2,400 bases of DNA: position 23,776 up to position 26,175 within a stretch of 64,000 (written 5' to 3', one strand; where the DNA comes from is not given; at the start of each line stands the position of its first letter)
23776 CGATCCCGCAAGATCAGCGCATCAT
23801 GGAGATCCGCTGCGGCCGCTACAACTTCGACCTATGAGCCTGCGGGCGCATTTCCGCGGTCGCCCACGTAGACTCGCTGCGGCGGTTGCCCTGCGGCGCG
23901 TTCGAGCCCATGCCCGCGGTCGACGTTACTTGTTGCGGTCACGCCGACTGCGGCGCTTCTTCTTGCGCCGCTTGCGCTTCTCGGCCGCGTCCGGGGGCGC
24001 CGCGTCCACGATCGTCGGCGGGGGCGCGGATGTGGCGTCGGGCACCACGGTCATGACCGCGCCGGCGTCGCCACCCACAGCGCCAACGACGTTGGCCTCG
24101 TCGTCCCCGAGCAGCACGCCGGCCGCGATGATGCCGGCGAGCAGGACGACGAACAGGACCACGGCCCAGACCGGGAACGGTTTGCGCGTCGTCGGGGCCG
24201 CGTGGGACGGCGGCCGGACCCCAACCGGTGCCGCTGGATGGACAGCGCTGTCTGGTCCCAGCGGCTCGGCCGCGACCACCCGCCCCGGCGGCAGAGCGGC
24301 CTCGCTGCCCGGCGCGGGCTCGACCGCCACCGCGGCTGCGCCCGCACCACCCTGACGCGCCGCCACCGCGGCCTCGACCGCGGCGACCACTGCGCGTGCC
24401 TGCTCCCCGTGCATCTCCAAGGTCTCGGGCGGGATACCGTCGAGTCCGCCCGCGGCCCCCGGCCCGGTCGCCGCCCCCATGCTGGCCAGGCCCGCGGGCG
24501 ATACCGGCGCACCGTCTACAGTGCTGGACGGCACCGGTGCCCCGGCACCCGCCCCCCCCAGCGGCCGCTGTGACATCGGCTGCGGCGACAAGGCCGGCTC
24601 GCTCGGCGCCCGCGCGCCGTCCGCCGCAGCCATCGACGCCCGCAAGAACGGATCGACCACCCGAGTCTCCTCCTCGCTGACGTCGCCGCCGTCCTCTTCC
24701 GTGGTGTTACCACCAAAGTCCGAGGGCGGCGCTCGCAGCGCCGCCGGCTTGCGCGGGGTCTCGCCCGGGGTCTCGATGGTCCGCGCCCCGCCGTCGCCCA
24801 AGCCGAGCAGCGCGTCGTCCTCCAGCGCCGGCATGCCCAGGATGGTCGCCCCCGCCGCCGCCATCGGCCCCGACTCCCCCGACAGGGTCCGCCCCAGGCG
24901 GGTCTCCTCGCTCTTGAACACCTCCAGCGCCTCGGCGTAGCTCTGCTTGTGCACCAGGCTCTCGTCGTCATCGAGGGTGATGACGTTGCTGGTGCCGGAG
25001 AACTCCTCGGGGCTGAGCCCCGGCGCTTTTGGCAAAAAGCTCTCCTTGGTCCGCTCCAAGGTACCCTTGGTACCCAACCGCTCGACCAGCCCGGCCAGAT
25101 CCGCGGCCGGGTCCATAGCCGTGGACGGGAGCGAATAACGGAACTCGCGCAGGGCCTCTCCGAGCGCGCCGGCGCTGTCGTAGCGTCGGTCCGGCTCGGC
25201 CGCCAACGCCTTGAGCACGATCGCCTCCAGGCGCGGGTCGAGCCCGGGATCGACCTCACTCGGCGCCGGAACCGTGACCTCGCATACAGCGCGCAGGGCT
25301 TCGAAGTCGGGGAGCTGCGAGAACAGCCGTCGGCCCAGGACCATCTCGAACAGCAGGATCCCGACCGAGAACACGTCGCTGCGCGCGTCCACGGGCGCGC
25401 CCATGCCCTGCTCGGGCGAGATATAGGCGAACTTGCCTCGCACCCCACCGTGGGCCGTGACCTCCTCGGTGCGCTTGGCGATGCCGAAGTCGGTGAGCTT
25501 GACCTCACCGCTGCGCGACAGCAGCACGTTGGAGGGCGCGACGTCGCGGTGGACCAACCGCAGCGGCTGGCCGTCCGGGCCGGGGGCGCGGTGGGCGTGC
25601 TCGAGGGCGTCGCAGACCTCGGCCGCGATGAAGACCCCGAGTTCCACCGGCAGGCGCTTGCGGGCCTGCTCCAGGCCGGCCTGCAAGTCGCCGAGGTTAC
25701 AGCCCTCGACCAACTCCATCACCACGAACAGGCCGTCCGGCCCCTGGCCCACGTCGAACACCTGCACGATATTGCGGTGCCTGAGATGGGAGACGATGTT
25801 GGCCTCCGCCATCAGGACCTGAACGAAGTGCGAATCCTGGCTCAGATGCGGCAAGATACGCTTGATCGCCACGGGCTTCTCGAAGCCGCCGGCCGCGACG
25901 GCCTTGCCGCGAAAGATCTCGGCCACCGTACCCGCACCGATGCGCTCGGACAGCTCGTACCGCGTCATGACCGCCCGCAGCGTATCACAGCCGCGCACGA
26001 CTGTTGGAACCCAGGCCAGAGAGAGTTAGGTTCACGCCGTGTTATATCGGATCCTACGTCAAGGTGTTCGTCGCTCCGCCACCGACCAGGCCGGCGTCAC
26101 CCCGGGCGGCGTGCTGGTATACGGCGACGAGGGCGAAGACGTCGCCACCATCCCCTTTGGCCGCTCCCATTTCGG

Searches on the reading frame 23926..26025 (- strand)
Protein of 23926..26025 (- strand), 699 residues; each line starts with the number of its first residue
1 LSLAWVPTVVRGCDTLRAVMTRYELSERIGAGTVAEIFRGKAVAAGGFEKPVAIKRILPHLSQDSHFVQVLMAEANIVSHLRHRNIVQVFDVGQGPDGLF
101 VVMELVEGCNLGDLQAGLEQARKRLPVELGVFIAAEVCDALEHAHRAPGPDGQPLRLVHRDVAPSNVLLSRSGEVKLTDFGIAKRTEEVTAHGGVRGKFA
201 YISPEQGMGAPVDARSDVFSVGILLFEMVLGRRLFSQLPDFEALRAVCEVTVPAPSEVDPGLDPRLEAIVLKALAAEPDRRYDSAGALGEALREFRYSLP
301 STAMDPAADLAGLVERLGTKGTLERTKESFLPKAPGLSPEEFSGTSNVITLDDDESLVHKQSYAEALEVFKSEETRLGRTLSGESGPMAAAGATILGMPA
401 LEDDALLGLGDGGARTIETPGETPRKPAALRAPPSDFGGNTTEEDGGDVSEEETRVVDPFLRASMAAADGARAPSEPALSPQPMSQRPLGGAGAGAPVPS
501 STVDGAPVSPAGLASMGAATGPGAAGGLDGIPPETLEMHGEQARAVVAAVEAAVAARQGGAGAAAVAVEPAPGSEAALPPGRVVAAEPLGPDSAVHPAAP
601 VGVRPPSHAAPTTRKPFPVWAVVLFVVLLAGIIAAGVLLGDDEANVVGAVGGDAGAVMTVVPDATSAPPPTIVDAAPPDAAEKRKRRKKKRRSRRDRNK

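Call 86: search_protein_families(library=pfam, proteins=[window:23926-26025:-], max_evalue=0.00001)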
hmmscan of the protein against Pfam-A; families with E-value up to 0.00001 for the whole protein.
window:23926-26025:- (699 aa): 2 families
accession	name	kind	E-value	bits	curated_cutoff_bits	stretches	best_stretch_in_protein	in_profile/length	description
PF00069.31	Pkinase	-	8.8e-36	124.1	31.7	1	23-282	1-252/263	Protein kinase domain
PF07714.23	PK_Tyr_Ser-Thr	-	3.9e-32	112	23.1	1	24-281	2-248/258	Protein tyrosine and serine/threonine kinase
